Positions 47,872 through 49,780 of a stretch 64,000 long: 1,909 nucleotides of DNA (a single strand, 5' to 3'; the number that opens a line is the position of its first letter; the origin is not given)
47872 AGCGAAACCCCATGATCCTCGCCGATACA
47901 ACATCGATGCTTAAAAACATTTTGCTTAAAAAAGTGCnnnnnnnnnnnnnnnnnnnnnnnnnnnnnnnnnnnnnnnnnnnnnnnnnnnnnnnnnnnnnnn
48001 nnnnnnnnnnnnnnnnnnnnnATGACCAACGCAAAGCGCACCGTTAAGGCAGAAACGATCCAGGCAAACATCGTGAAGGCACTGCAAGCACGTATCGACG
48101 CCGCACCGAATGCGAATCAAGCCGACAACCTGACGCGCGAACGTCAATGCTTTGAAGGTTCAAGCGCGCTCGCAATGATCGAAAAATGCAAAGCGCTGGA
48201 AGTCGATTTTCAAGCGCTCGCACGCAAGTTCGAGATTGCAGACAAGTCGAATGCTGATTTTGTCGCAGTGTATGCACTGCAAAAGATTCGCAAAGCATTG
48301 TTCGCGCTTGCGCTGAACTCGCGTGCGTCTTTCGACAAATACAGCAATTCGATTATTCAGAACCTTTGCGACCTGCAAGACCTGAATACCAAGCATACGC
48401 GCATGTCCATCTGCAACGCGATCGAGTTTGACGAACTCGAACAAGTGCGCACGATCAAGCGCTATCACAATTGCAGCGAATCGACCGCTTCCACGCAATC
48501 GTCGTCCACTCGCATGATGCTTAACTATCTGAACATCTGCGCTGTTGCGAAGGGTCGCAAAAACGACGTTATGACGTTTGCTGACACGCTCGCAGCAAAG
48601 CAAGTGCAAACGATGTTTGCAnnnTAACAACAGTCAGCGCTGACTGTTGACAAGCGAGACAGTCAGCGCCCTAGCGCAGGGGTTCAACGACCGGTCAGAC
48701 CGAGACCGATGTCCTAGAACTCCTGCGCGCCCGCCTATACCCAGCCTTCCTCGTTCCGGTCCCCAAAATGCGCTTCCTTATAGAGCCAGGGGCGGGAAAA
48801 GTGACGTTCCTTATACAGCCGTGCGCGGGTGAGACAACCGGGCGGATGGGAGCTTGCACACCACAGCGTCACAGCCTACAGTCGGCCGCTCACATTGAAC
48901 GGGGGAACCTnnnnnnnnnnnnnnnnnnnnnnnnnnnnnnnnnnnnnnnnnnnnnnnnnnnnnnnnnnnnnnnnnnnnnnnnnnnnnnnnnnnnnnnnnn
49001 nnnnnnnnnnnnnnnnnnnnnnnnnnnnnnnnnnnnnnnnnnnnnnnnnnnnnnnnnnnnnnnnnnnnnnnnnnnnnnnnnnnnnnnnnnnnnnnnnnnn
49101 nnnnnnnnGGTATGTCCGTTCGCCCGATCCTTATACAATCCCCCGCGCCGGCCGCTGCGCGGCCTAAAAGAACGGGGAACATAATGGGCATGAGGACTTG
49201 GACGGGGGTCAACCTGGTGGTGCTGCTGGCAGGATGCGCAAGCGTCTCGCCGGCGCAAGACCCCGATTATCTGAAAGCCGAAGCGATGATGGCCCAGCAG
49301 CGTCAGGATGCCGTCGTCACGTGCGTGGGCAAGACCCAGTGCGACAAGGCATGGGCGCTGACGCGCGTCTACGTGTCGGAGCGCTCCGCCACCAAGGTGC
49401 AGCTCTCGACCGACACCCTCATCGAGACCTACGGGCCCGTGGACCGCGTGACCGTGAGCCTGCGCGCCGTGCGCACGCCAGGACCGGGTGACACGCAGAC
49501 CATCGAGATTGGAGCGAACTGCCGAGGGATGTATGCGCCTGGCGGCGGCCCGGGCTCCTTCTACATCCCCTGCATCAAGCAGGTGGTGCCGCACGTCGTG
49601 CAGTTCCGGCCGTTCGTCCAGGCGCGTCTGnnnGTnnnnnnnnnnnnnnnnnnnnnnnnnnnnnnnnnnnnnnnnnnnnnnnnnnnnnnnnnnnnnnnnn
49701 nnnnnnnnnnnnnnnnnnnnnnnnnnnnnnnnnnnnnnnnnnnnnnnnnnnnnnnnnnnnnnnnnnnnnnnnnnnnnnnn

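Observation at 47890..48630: Low-GC compositional island with its own sigma-70/UP-element-like promoter encoding a 200-aa unknown protein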

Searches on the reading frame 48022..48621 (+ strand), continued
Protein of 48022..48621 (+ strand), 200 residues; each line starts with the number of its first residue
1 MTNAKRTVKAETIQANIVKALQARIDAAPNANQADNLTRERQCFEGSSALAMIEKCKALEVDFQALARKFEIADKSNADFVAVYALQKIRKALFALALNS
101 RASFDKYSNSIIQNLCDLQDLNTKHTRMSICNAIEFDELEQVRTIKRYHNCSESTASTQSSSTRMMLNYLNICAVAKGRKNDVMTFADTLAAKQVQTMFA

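Call 46: fold_search(model_id=the predicted structure, library=viral)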
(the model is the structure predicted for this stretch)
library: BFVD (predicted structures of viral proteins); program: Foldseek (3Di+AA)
matches with E <= 10: 394; with E <= 0.001: 1
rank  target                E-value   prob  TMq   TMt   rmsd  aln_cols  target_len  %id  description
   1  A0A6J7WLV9            1.8e-08  1.00  0.65  0.67   5.0       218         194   23  Uncharacterized protein [uncultured Caudovirales phage]
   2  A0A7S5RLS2            4.4e-03  1.00  0.55  0.58   6.1       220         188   19  (no name in the UniProt tables at hand)
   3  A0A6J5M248            3.8e-02  0.33  0.20  0.08  17.0       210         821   11  DNA-directed RNA polymerase [uncultured Caudovirales phage]
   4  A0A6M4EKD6            5.5e-02  0.23  0.20  0.08  17.3       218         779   13  DNA-directed RNA polymerase [Synechococcus phage S-SBP1]
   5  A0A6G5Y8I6            6.1e-02  0.35  0.23  0.11  14.3       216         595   12  (no name in the UniProt tables at hand)
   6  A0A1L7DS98            8.7e-02  0.33  0.24  0.09  13.9       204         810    9  DNA-directed RNA polymerase [Ralstonia phage phiAp1]
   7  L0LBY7                1.6e-01  0.94  0.30  0.53   7.2       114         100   10  Uncharacterized protein [Bacillus phage phiAGATE]
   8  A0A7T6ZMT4            2.0e-01  0.15  0.20  0.07  20.6       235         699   11  DNA-directed RNA polymerase [Providencia phage PSTRCR_120]
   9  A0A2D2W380            2.0e-01  0.11  0.17  0.07  16.1       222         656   11  DNA-directed RNA polymerase [Escherichia phage PGT2]
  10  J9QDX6                2.5e-01  0.98  0.31  0.58   4.4        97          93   15  Regulatory protein [Clostridium phage phiMMP02]
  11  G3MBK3                2.5e-01  0.93  0.30  0.55   5.3       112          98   12  Gp137 [Bacillus phage G]
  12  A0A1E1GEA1            3.1e-01  0.60  0.24  0.26   6.2        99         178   11  (no name in the UniProt tables at hand)
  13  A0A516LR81            3.4e-01  0.23  0.25  0.18  16.9       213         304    9  (no name in the UniProt tables at hand)
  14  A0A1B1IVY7            3.4e-01  0.08  0.16  0.12  15.8       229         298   10  DNA-directed RNA polymerase [uncultured phage_Deep1-GF2-KM23-C739]
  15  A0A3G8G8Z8            3.8e-01  0.47  0.33  0.13  12.2       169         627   14  (no name in the UniProt tables at hand)
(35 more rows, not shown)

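Call 60: search_dna_similar(query=window:48022-48621:+, collection=plasmids, mode=protein, max_evalue=0.001, max_rows=20)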
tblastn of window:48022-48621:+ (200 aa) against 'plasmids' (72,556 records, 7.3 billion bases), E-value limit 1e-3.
Records with a match: 153; places in all: 153; records where one place covers at least 80% of the query: 136.
Best place of each record, by identity: <60% 153.
By first word of the organism name: Acinetobacter 153.
By predicted mobility (MOB-suite, as given by PLSDB): mobilizable 104; non-mobilizable 49.
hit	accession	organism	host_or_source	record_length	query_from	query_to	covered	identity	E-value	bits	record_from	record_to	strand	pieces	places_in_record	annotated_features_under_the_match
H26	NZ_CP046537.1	Acinetobacter baumannii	cell culture,cucumber rhizosphere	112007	5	186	91%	33.7%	6e-9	62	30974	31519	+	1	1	hypothetical protein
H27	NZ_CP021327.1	Acinetobacter baumannii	-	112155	5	186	91%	33.5%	4e-8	60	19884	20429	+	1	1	hypothetical protein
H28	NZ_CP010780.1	Acinetobacter baumannii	Homo sapiens,Lower respiratory tract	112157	5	186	91%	33.5%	4e-8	60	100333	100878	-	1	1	hypothetical protein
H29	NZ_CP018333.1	Acinetobacter baumannii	Homo sapiens,sputum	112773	5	186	91%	33.2%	1e-8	61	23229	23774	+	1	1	hypothetical protein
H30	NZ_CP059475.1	Acinetobacter baumannii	Manis javanica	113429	5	186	91%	33.2%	1e-8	61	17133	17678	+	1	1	hypothetical protein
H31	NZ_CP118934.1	Acinetobacter pittii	Pure isolate,soil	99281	5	186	91%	33.2%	2e-8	61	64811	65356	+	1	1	hypothetical protein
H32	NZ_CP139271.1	Acinetobacter pittii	Homo sapiens,tracheal aspirate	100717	5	186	91%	33.2%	2e-8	61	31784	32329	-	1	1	hypothetical protein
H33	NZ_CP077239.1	Acinetobacter pittii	-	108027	5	186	91%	33.2%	2e-8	61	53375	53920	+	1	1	hypothetical protein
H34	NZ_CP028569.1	Acinetobacter pittii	Homo sapiens,Pure Culture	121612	5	186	91%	33.2%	2e-8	61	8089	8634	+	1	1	hypothetical protein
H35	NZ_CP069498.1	Acinetobacter pittii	-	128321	5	186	91%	33.2%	2e-8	61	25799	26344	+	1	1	hypothetical protein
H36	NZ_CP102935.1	Acinetobacter sp. AOR07_HL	Homo sapiens,whole organism,oral sawb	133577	5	186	91%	33.2%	2e-8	61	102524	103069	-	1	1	hypothetical protein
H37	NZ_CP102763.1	Acinetobacter baumannii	Homo sapiens,blood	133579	5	186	91%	33.2%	2e-8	61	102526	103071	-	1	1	hypothetical protein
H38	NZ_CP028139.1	Acinetobacter baumannii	Parthenium argentatum Gray (guayule ...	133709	5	186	91%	33.2%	2e-8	61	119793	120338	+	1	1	hypothetical protein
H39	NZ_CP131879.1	Acinetobacter nosocomialis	Homo sapiens,culture,respiratory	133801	5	186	91%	33.2%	2e-8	61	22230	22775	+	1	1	hypothetical protein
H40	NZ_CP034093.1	Acinetobacter baumannii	Homo sapiens,sputum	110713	5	186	91%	33.2%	2e-8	61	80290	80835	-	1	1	hypothetical protein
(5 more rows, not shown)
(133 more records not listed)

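Call 62: get_annotated_region(hit=H26, flank=9000)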
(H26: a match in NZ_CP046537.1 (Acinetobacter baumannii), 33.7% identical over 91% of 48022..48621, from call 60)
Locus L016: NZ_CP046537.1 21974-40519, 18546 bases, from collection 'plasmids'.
description: Acinetobacter baumannii strain XL380 plasmid unnamed, complete sequence
organism: Acinetobacter baumannii (NCBI taxid 470)
taxonomy: Bacteria; Pseudomonadota; Gammaproteobacteria; Moraxellales; Moraxellaceae; Acinetobacter; Acinetobacter baumannii
host: -; source: cell culture,cucumber rhizosphere; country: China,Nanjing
typing (MOB-suite, as given by PLSDB): mobilizable; replicon rep_cluster_718; relaxase MOBP
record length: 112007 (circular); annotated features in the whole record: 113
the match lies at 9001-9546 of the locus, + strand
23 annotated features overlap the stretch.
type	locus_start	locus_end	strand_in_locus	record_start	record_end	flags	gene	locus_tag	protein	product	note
CDS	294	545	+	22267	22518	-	-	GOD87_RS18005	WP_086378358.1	hypothetical protein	-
CDS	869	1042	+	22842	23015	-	-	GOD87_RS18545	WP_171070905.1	hypothetical protein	-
CDS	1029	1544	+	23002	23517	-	-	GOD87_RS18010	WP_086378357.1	hypothetical protein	-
CDS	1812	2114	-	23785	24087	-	-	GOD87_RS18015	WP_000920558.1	antibiotic biosynthesis monooxygenase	-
CDS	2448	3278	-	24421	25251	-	fghA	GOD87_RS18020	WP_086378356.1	S-formylglutathione hydrolase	GO:0046292 - formaldehyde metabolic process [Evidence IEA]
CDS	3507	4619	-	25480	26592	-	-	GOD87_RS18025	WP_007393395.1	S-(hydroxymethyl)glutathione dehydrogenase/class III alcohol dehydrogenase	GO:0006113 - fermentation [Evidence IEA]; GO:0009404 - toxin metabolic process [Evidence IEA]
CDS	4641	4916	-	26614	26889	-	-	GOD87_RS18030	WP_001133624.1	metal/formaldehyde-sensitive transcriptional repressor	-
CDS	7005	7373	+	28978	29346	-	-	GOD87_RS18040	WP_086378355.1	hypothetical protein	-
CDS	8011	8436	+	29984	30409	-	-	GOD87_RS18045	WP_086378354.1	hypothetical protein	-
CDS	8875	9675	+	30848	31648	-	-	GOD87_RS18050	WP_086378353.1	hypothetical protein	-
CDS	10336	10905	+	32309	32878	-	-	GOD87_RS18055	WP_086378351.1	LysM domain-containing protein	-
CDS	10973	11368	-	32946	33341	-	-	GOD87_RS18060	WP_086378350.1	hypothetical protein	-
CDS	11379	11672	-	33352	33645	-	-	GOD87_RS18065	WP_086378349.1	hypothetical protein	-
CDS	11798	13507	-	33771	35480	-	-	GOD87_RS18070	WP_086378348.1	DEAD/DEAH box helicase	-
CDS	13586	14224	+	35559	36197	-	-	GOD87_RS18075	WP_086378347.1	ParB/RepB/Spo0J family partition protein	-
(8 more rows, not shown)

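Call 74: search_protein_families(library=pfam, proteins=[P0069, P0070, P0058, P0049, P0046, P0073, P0138, P0137, P0159, P0160], max_evalue=0.01)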
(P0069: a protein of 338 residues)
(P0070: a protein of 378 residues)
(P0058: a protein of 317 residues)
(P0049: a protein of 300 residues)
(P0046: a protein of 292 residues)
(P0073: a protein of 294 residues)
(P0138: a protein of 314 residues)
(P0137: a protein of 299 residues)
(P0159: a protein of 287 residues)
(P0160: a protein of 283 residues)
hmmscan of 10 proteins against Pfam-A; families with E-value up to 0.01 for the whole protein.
P0069 (338 aa): 1 family
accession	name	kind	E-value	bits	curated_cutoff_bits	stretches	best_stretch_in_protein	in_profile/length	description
PF01417.26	ENTH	-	0.0092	16.4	24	1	104-211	5-111/124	ENTH domain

P0070 (378 aa): 2 families
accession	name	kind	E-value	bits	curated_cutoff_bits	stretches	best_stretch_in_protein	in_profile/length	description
PF02965.22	Met_synt_B12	-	0.0013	18.7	25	1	201-295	67-162/273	Vitamin B12 dependent methionine synthase, activation domain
PF19137.5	DUF5820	-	0.0014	19.4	33.7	1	8-89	34-114/117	Family of unknown function (DUF5820)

P0058 (317 aa): 0 families

P0049 (300 aa): 0 families

P0046 (292 aa): 0 families

P0073 (294 aa): 0 families

P0138 (314 aa): 0 families

P0137 (299 aa): 0 families

P0159 (287 aa): 0 families

P0160 (283 aa): 0 families

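Call 75: search_solved_structures(query=A1, max_evalue=10, show_alignments=2)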
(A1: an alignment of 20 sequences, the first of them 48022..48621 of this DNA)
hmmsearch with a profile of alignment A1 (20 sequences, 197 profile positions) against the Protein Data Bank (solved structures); distinct sequences matched with E-value up to 10: 2.
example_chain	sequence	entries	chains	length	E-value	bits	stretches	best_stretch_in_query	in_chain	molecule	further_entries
4wvz_A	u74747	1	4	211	1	12.1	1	82-116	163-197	3-mercaptopropionate dioxygenase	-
3uss_A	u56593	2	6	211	1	12.1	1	82-116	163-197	Putative uncharacterized protein | 3-mercaptopropionate dioxygenase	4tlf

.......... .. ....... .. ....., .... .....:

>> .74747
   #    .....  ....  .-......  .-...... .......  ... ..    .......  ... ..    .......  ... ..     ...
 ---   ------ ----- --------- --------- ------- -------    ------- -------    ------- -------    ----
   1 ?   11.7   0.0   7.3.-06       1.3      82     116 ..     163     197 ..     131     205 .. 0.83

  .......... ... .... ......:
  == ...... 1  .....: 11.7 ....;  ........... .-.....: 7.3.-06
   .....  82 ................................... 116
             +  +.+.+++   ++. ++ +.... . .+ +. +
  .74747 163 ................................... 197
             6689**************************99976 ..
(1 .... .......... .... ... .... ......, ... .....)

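Call 81: search_dna_similar(query=P0060, collection=phages, mode=protein, max_evalue=0.001, max_rows=25)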
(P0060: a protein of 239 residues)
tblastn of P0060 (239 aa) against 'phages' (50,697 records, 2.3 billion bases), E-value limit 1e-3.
No match.

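Call 82: search_dna_similar(query=P0120, collection=phages, mode=protein, max_evalue=0.001, max_rows=25)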
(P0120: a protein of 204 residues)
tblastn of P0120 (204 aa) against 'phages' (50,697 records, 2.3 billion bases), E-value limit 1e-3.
No match.

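Call 83: search_protein_families(library=phrogs, proteins=[L016:8875-9672:+], max_evalue=0.01)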
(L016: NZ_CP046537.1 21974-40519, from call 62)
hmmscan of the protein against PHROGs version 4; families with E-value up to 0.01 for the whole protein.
L016:8875-9672:+ (266 aa): 2 families
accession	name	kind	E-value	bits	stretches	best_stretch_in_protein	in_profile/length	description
phrog_4202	-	unknown function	1e-180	599.9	1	1-265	1-265/266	-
phrog_9272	-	unknown function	9.6e-15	55.9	1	39-227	23-214/233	-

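Call 97: find_related_loci(query=A1, collection=genome_contigs, flank=6000)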
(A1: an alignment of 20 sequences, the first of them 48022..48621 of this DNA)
Query A1 (200 aa) in genome_contigs; peptide patterns used: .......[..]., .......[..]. (x = any residue, [..] = any of these).
5 stretches matched a pattern; 1 encode a relative of the query (tblastn E <= 1e-3); 1 distinct loci.
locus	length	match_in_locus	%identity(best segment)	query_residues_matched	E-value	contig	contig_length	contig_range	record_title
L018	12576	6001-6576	52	9-200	4e-63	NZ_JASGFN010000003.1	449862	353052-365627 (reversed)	MAG: Paraburkholderia sp. isolate 1H005 JMF-2111-06-0001.hyb.bin.5_2, whole genome shotgun sequence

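Call 106: find_related_loci(query=A1, collection=viral_contigs, flank=10000)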
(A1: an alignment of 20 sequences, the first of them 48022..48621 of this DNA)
Query A1 (200 aa) in viral_contigs; peptide patterns used: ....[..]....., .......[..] (x = any residue, [..] = any of these).
46 stretches matched a pattern; 16 encode a relative of the query (tblastn E <= 1e-3); 16 distinct loci.
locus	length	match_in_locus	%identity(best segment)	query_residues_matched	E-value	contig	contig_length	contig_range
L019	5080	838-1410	53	9-199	2e-65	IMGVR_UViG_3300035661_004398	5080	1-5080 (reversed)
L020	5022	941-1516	49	9-200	3e-61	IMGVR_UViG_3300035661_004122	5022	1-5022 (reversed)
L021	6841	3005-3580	49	9-200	3e-61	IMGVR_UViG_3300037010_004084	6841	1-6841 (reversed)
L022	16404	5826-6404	54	7-199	3e-58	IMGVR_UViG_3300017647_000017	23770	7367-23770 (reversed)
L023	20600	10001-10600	53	4-200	4e-58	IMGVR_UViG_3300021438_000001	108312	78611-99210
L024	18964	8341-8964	49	1-200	2e-57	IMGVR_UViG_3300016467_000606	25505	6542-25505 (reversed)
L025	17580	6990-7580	49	5-200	8e-57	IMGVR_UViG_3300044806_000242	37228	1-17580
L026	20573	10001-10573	46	9-199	7e-53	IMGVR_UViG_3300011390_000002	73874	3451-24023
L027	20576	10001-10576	47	11-200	3e-51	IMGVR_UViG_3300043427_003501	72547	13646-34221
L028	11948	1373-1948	47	11-200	3e-51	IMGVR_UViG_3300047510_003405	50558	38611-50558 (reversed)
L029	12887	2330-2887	48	14-200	3e-50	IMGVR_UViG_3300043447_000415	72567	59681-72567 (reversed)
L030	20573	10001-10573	37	5-189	1e-26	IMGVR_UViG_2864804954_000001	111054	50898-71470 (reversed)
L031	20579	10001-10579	34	7-200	2e-25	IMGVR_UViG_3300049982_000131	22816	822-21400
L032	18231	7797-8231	38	61-199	5e-23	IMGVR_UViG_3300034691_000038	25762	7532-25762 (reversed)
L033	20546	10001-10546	36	4-186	7e-21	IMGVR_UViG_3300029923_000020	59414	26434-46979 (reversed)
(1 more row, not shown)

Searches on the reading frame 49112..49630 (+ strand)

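Call 78: search_protein_families(library=phrogs, proteins=[window:49112-49630:+], max_evalue=0.001)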
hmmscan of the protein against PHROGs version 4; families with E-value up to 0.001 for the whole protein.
window:49112-49630:+ (173 aa): 2 families
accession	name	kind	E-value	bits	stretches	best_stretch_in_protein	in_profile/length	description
phrog_16082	-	unknown function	1.5e-13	51.9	1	36-142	14-110/130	-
phrog_4186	-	unknown function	2.2e-05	25.5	1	68-170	70-171/173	-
